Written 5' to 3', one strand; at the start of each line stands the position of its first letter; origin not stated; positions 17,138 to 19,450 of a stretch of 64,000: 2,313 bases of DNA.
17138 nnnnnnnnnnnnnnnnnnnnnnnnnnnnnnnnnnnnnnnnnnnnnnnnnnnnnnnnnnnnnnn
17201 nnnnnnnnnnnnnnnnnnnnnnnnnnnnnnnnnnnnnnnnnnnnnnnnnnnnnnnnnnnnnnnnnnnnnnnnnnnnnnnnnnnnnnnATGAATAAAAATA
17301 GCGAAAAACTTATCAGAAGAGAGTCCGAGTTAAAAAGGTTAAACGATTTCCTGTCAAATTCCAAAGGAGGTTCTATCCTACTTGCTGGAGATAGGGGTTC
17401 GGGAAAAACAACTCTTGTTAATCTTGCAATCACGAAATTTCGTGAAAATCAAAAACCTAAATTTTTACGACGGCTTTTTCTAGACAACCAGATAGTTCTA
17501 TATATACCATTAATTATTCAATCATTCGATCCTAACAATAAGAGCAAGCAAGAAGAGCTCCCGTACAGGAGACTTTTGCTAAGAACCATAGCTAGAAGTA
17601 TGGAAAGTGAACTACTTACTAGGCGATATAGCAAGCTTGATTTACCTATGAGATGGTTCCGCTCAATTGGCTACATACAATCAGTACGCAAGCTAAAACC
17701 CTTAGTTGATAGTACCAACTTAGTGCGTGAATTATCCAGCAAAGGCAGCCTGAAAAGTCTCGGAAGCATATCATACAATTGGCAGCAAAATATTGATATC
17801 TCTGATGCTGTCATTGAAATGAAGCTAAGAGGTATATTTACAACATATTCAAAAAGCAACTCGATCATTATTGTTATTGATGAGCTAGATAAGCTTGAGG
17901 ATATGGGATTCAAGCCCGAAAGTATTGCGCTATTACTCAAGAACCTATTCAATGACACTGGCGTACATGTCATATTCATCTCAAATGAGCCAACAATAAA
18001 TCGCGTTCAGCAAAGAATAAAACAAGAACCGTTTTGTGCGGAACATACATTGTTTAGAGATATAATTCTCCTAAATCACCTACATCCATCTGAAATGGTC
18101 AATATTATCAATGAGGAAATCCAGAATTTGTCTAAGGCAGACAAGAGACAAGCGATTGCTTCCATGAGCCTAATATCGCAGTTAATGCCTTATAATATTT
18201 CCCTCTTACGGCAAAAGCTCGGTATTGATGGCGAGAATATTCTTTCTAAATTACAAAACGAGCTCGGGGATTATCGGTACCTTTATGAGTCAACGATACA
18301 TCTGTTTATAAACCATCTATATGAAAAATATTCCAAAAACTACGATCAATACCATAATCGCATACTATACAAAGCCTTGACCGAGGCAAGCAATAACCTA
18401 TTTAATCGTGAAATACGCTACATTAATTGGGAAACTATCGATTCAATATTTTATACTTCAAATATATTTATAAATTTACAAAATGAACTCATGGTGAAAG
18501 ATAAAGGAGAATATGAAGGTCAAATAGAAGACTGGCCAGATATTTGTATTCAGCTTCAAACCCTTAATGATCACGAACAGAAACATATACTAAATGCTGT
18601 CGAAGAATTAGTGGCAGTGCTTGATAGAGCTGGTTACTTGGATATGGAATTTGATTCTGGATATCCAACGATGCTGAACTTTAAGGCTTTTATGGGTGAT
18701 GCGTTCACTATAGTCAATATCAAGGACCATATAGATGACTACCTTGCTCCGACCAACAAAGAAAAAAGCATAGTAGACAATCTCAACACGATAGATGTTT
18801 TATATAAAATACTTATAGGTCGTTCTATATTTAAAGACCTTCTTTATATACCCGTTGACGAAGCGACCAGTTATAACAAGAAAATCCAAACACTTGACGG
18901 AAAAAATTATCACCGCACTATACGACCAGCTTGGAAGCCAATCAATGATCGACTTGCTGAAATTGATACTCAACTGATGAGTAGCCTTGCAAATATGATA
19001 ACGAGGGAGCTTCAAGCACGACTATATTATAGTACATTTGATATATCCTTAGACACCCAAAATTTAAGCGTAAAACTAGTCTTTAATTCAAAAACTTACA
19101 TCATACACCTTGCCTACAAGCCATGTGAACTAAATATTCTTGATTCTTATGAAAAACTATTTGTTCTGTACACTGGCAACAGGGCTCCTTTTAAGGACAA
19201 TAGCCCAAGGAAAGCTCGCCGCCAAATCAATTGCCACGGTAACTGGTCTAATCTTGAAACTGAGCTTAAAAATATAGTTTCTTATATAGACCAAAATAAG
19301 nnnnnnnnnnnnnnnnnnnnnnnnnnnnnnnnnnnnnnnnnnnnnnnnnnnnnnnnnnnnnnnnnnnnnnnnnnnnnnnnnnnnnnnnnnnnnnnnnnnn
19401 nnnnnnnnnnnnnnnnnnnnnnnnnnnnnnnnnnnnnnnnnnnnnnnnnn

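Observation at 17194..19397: Mini-island at the 3' end of tRNA-Gly(GCC): a lone AT-rich 671-aa STAND/AAA-type NTPase bounded by a degenerate tRNA-end repeat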

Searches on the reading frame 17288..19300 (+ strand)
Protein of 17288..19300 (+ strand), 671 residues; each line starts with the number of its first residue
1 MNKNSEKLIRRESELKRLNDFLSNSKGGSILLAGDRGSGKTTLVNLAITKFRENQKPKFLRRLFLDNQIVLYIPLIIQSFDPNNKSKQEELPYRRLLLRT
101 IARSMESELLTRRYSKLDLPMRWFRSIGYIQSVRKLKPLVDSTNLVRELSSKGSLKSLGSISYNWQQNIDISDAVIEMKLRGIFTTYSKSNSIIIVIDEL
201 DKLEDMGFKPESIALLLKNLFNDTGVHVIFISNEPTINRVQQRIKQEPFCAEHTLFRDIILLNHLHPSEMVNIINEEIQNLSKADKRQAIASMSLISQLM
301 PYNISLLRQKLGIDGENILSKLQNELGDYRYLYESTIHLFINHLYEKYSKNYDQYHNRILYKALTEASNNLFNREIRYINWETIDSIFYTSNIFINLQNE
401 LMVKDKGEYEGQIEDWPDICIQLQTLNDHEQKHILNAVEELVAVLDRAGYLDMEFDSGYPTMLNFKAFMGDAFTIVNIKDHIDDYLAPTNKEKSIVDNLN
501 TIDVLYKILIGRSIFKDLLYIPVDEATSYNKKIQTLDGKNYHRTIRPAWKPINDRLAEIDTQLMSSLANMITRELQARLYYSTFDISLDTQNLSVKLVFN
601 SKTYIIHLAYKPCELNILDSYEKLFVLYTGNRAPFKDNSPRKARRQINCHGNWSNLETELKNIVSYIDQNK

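Call 6: search_protein_families(library=pfam, proteins=[window:17288-19300:+], max_evalue=1)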
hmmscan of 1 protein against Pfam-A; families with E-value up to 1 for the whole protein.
window:17288-19300:+ (671 aa): 23 families
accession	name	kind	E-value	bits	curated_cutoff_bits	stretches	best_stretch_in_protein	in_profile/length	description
PF13191.12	AAA_16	-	3.7e-09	37.7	32.6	1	7-220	1-155/167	AAA ATPase domain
PF07693.20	KAP_NTPase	-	9.6e-09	35.3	20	1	13-243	3-201/293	KAP family P-loop domain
PF13401.12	AAA_22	-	5.8e-07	30.3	27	2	26-91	4-50/130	AAA domain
PF00004.35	AAA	-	5.3e-06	27.4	21.2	1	177-235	43-111/131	ATPase family associated with various cellular activities (AAA)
PF01637.24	ATPase_2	-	7e-06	26.4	33.2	1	11-222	4-137/225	ATPase domain predominantly from Archaea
PF24883.2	NPHP3_N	-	1.2e-05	26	24.8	2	19-56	13-51/164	Nephrocystin 3, N-terminal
PF05729.18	NACHT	-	9e-05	22.8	26.7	2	30-58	3-31/167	NACHT domain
PF00270.35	DEAD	-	0.00018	21.7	26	1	189-220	115-145/167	DEAD/DEAH box helicase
PF05673.19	DUF815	-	0.0018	17.9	23.8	1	16-79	42-101/249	Protein of unknown function (DUF815)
PF13555.12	AAA_29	-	0.011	15.9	27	1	25-44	21-39/61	P-loop containing region of AAA domain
PF20720.3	nSTAND3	-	0.015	15.4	27.2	1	27-55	17-45/155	Novel STAND NTPase 3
PF00931.28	NB-ARC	-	0.019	14.7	23.5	1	12-56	2-47/248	NB-ARC domain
PF00437.27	T2SSE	-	0.026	13.6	24.9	1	7-54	123-169/370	Type II/IV secretion system protein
PF13173.12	AAA_14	-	0.027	14.9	27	1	30-55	5-28/129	AAA domain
PF03266.21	NTPase_1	-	0.027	14.7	23.9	0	30-54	2-26/168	NTPase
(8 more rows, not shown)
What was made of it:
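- On KAP family P-loop NTPase: 35.3 bits against a cut-off of 20, over residues 13-243 (call 6).
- Closest known: Single-protein STAND defence NTPases. Different: NACHT, NB-ARC and nSTAND3 score below their Pfam cut-offs (call 6).
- AAA_16 and KAP_NTPase score above their Pfam cut-offs (call 6).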

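Call 7: search_protein_families(library=padloc, proteins=[window:17288-19300:+], max_evalue=1)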
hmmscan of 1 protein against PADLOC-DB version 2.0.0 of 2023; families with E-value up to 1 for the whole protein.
window:17288-19300:+ (671 aa): 5 families
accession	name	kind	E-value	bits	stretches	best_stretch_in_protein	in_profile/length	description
PDLC04140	mad8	-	2.6e-09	35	1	23-236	23-235/314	mads_8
PDLC02361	PifA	-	0.0077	12.8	1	24-57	37-70/720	PifA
PDLC04476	PDC-M16A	-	0.015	11.7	1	12-55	10-53/691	-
PDLC01994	RtcR_PspF1--CARF_AAA_HTH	-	0.022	11.8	1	30-56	184-210/468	-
PDLC02587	DrmC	-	0.037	11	1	189-221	39-71/267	DrmC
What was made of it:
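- Closest known: ORC/Cdc6-clade defence ATPases: RdrA of RADAR and BrxC of BREX. Different: No PADLOC RdrA or BrxC match was found (call 7).
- Closest known: Single-protein STAND defence NTPases. Different: No Avs or bNACHT model matches in PADLOC (call 7).
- Closest known: mad8 of the MADS defence system. Same: Similarity over the ATPase core, residues 23-236, at 2.6e-9 (call 7).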

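Call 9: search_protein_families(library=ncbifam, proteins=[window:17288-19300:+], max_evalue=0.01)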
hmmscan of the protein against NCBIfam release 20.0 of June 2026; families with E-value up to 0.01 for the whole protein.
window:17288-19300:+ (671 aa): 1 family
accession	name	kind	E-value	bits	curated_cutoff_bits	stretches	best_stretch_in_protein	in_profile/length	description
TIGR02928.1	TIGR02928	subfamily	2.5e-07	29.9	181.3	1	188-257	126-198/366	orc1/cdc6 family replication initiation protein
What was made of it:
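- Tried and rejected: Pfam, NCBIfam and PADLOC find nothing beyond residue 257 (calls 6, 7, 9).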

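Call 10: find_homologous_proteins(query=window:17288-19300:+, max_evalue=0.001)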
Query window:17288-19300:+ (671 aa): 39 proteins with E <= 0.001 among 8000 candidates.
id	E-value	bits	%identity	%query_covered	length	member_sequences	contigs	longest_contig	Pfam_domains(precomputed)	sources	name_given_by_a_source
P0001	0.0e+0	1489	100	100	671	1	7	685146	PF07693.21,PF24883.3,PF00004.36,PF13401.13,PF01637.25,PF13191.13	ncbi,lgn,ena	-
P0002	0.0e+0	1488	100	100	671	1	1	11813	PF07693.21,PF24883.3,PF00004.36,PF13401.13,PF01637.25,PF13191.13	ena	-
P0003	0.0e+0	1487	100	100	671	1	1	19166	PF07693.21,PF24883.3,PF00004.36,PF13401.13,PF01637.25,PF13191.13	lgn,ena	-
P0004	0.0e+0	1462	98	100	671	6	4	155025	PF07693.21,PF24883.3,PF00004.36,PF13401.13,PF01637.25,PF13191.13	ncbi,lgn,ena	-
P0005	0.0e+0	1337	90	100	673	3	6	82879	PF07693.21,PF24883.3,PF00004.36,PF13401.13,PF01637.25,PF13191.13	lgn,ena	-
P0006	0.0e+0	1334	89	100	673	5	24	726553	PF07693.21,PF24883.3,PF00004.36,PF13401.13,PF01637.25,PF13191.13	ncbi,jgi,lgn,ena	jgi:hypothetical protein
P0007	0.0e+0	1325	88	100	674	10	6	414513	PF07693.21,PF24883.3,PF00004.36,PF13401.13,PF01637.25,PF13191.13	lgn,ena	-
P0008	0.0e+0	1313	88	100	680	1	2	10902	PF07693.21,PF24883.3,PF05729.19,PF00004.36,PF13401.13,PF13191.13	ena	-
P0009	0.0e+0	1305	89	99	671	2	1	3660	PF07693.21,PF24883.3,PF00004.36,PF13401.13,PF01637.25,PF13191.13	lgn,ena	-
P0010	0.0e+0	1302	88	99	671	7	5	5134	PF07693.21,PF24883.3,PF00004.36,PF13401.13,PF01637.25,PF13191.13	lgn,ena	-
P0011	0.0e+0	1302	88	99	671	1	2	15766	PF07693.21,PF24883.3,PF00004.36,PF13401.13,PF01637.25,PF13191.13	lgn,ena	-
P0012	0.0e+0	1298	86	100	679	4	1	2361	PF07693.21,PF24883.3,PF00004.36,PF13401.13,PF13191.13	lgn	-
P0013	0.0e+0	1296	87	100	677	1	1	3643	PF07693.21,PF24883.3,PF00004.36,PF13401.13,PF01637.25,PF13191.13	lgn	-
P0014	0.0e+0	1295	87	100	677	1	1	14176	PF07693.21,PF24883.3,PF00004.36,PF13401.13,PF01637.25,PF13191.13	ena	-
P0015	0.0e+0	1295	87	100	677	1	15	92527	PF07693.21,PF24883.3,PF00004.36,PF13401.13,PF01637.25,PF13191.13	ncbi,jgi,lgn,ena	jgi:KAP family P-loop domain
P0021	0.0e+0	1252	85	100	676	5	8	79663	PF07693.21,PF24883.3,PF00004.36,PF13401.13,PF01637.25,PF13191.13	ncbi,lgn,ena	-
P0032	5.0e-153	529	44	98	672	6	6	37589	PF07693.21,PF24883.3,PF13401.13,PF13191.13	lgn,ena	-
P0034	4.9e-116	407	35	99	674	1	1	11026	PF01637.25,PF13191.13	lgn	-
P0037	3.6e-56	209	32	70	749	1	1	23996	PF13191.13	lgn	-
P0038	1.2e-26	112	28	54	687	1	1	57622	PF13401.13,PF01637.25,PF13191.13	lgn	-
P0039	2.3e-15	75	23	66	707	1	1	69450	PF07693.21,PF05729.19,PF13401.13,PF01637.25,PF13191.13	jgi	jgi:hypothetical protein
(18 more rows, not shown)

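Call 12: find_encoding_contigs(protein=P0001, flank=6000, max_places=6)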
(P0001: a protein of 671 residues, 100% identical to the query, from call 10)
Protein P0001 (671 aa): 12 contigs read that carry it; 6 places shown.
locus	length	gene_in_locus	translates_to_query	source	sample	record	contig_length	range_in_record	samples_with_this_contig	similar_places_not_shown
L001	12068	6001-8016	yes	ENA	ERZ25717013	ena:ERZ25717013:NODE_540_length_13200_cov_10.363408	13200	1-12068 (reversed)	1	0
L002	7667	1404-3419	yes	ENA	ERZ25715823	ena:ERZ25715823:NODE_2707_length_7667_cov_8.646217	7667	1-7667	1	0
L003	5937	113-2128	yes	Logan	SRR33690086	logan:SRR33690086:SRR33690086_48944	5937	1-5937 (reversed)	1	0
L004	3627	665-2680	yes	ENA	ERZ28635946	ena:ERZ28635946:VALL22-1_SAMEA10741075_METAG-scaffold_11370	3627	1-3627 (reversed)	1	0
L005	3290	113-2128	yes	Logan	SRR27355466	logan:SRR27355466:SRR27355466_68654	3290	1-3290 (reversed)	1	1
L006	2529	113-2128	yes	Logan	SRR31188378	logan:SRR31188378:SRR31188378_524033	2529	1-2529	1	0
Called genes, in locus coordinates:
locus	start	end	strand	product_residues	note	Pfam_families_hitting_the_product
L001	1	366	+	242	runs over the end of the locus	-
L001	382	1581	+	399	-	PF00493:MCM (faint), PF20030:bpMoxR, PF07726:AAA_3, PF07728:AAA_5, PF17863:AAA_lid_2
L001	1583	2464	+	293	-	PF01882:DUF58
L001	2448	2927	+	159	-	-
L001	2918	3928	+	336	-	PF00092:VWA (weak), PF13519:VWA_2 (weak)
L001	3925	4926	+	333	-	-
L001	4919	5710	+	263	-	PF07719:TPR_2 (faint)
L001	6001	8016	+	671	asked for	PF01637:ATPase_2 (weak), PF07693:KAP_NTPase, PF13191:AAA_16, PF24883:NPHP3_N (faint), PF00004:AAA (faint), PF13401:AAA_22 (faint)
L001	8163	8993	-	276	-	PF00188:CAP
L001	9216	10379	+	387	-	PF07690:MFS_1, PF12832:MFS_1_like (weak)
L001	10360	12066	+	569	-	?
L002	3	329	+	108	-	?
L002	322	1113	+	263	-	PF07719:TPR_2 (faint)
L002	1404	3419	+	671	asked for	PF01637:ATPase_2 (weak), PF07693:KAP_NTPase, PF13191:AAA_16, PF24883:NPHP3_N (faint), PF00004:AAA (faint), PF13401:AAA_22 (faint)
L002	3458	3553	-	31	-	-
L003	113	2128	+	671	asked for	PF01637:ATPase_2 (weak), PF07693:KAP_NTPase, PF13191:AAA_16, PF24883:NPHP3_N (faint), PF00004:AAA (faint), PF13401:AAA_22 (faint)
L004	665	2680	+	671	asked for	PF01637:ATPase_2 (weak), PF07693:KAP_NTPase, PF13191:AAA_16, PF24883:NPHP3_N (faint), PF00004:AAA (faint), PF13401:AAA_22 (faint)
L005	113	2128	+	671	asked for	PF01637:ATPase_2 (weak), PF07693:KAP_NTPase, PF13191:AAA_16, PF24883:NPHP3_N (faint), PF00004:AAA (faint), PF13401:AAA_22 (faint)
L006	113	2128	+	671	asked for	PF01637:ATPase_2 (weak), PF07693:KAP_NTPase, PF13191:AAA_16, PF24883:NPHP3_N (faint), PF00004:AAA (faint), PF13401:AAA_22 (faint)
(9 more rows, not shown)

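Call 13: find_encoding_contigs(protein=P0006, flank=6000, max_places=6)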
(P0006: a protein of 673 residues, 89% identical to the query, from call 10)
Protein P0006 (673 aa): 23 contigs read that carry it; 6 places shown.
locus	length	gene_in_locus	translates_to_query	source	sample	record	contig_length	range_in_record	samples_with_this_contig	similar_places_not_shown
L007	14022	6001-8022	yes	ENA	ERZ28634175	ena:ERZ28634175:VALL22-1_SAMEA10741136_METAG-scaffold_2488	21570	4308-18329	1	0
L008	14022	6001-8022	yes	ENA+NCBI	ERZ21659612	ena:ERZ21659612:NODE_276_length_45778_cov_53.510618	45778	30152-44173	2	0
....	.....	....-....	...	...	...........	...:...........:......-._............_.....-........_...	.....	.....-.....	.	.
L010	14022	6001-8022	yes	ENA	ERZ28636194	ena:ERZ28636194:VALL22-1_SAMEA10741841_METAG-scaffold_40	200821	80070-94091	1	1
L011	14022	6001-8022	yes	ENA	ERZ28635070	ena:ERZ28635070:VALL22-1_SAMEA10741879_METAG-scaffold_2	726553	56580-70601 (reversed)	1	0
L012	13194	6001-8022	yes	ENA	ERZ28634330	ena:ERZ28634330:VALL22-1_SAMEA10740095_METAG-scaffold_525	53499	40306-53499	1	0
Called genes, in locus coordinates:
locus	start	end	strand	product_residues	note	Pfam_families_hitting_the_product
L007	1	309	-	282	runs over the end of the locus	PF00515:TPR_1 (faint), PF07719:TPR_2 (weak)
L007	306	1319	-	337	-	PF13519:VWA_2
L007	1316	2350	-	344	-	PF00092:VWA (weak), PF13519:VWA_2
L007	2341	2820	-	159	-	-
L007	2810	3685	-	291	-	PF01882:DUF58, PF13519:VWA_2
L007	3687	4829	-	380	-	PF00493:MCM (faint), PF20030:bpMoxR, PF07726:AAA_3, PF07728:AAA_5, PF17863:AAA_lid_2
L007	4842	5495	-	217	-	-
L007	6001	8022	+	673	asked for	PF01637:ATPase_2 (weak), PF07693:KAP_NTPase, PF13191:AAA_16, PF24883:NPHP3_N (faint), PF00004:AAA (faint), PF13401:AAA_22 (faint)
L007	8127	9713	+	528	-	PF00128:Alpha-amylase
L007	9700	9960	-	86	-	-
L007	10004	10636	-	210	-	PF20730:YetF_N, PF04239:DUF421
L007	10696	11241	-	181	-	PF03602:Cons_hypoth95, PF05175:MTS (weak), PF06325:PrmA (weak)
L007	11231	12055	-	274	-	-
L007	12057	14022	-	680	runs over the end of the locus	PF17191:RecG_wedge, PF01336:tRNA_anti-codon (weak), PF00270:DEAD, PF04851:ResIII, PF00271:Helicase_C, PF19833:RecG_dom3_C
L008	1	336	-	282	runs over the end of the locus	PF00515:TPR_1 (faint), PF07719:TPR_2 (weak)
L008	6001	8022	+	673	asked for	PF01637:ATPase_2 (weak), PF07693:KAP_NTPase, PF13191:AAA_16, PF24883:NPHP3_N (faint), PF00004:AAA (faint), PF13401:AAA_22 (faint)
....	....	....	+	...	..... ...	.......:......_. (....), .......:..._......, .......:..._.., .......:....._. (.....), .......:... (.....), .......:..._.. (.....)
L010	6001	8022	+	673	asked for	PF01637:ATPase_2 (weak), PF07693:KAP_NTPase, PF13191:AAA_16, PF24883:NPHP3_N (faint), PF00004:AAA (faint), PF13401:AAA_22 (faint)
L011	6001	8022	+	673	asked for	PF01637:ATPase_2 (weak), PF07693:KAP_NTPase, PF13191:AAA_16, PF24883:NPHP3_N (faint), PF00004:AAA (faint), PF13401:AAA_22 (faint)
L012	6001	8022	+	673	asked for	PF01637:ATPase_2 (weak), PF07693:KAP_NTPase, PF13191:AAA_16, PF24883:NPHP3_N (faint), PF00004:AAA (faint), PF13401:AAA_22 (faint)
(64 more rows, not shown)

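Call 31: search_solved_structures(query=window:17288-19300:+, max_evalue=1)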
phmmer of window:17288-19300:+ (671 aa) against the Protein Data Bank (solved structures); distinct sequences matched with E-value up to 1: 12.
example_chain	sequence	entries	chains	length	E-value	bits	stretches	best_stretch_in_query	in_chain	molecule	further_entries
6uqe_A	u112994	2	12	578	0.2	13.6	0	140-197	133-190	ATP-dependent Clp protease ATP-binding subunit ClpA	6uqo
1izm_A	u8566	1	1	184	0.21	13.5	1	331-445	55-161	HYPOTHETICAL PROTEIN HI0817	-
6n9a_E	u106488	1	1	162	0.32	12.9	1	12-49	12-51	tRNA threonylcarbamoyladenosine biosynthesis protein TsaE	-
1g6h_A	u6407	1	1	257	0.34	12.8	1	5-61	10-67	HIGH-AFFINITY BRANCHED-CHAIN AMINO ACID TRANSPORT ATP-BINDING PROTEIN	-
1gaj_A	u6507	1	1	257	0.36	12.8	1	5-56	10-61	HIGH-AFFINITY BRANCHED CHAIN AMINO ACID TRANSPORT ATP-BINDING PROTEIN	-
6nak_D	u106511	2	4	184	0.4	12.6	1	12-49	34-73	TsaE | ATPase YjeE, predicted to have essential role in cell wall biosynthesis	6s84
1ksf_X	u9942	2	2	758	0.41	12.6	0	140-196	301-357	ATP-DEPENDENT CLP PROTEASE ATP-BINDING SUBUNIT CLPA | ClpA protein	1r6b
6w1z_A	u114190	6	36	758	0.41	12.6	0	140-196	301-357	ATP-dependent Clp protease ATP-binding subunit ClpA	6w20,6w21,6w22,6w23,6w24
7uiv_A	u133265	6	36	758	0.41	12.6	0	140-196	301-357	ATP-dependent Clp protease ATP-binding subunit ClpA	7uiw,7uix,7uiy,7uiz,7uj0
2p65_A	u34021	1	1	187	0.5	12.3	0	7-61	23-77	Hypothetical protein PF08_0063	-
7jgr_G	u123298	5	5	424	0.55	12.1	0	5-66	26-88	Cell division control protein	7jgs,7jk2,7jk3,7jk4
1g9x_A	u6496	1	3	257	0.66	11.9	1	5-56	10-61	HIGH-AFFINITY BRANCHED-CHAIN AMINO ACID TRANSPORT ATP-BINDING PROTEIN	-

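Call 34: find_encoding_contigs(protein=P0032, flank=6000, max_places=3)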
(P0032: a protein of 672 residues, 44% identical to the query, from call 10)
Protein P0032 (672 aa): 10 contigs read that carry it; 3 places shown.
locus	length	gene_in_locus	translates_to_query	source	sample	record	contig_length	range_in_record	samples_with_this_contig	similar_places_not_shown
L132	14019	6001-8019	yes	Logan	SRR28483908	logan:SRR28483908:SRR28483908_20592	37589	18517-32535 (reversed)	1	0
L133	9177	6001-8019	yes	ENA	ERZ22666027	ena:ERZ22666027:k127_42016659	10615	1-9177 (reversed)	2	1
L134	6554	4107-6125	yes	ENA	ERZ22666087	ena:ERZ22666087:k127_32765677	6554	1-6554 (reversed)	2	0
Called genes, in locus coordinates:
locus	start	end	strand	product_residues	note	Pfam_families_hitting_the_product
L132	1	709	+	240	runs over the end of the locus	PF07685:GATase_3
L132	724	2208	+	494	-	PF02366:PMT, PF13231:PMT_2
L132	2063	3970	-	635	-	PF00239:Resolvase, PF07508:Recombinase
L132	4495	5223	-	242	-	-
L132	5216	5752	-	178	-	-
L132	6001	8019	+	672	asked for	PF07693:KAP_NTPase (weak), PF13191:AAA_16, PF24883:NPHP3_N (faint), PF13401:AAA_22 (faint)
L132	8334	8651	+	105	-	PF03819:MazG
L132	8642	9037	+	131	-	PF24585:YunG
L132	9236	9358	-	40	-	-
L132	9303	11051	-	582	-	PF09972:DUF2207, PF20990:DUF2207_C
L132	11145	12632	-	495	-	PF12072:RNase_Y_N, PF08668:HDOD (faint), PF22891:KH_PNO1_2nd (faint), PF00013:KH_1, PF01966:HD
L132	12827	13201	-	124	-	PF00814:TsaD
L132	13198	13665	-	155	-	PF02367:TsaE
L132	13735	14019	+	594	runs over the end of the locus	PF05157:MshEN, PF00437:T2SSE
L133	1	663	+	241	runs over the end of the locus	PF07685:GATase_3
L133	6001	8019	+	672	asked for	PF07693:KAP_NTPase (weak), PF13191:AAA_16, PF24883:NPHP3_N (faint), PF13401:AAA_22 (faint)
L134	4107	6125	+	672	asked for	PF07693:KAP_NTPase (weak), PF13191:AAA_16, PF24883:NPHP3_N (faint), PF13401:AAA_22 (faint)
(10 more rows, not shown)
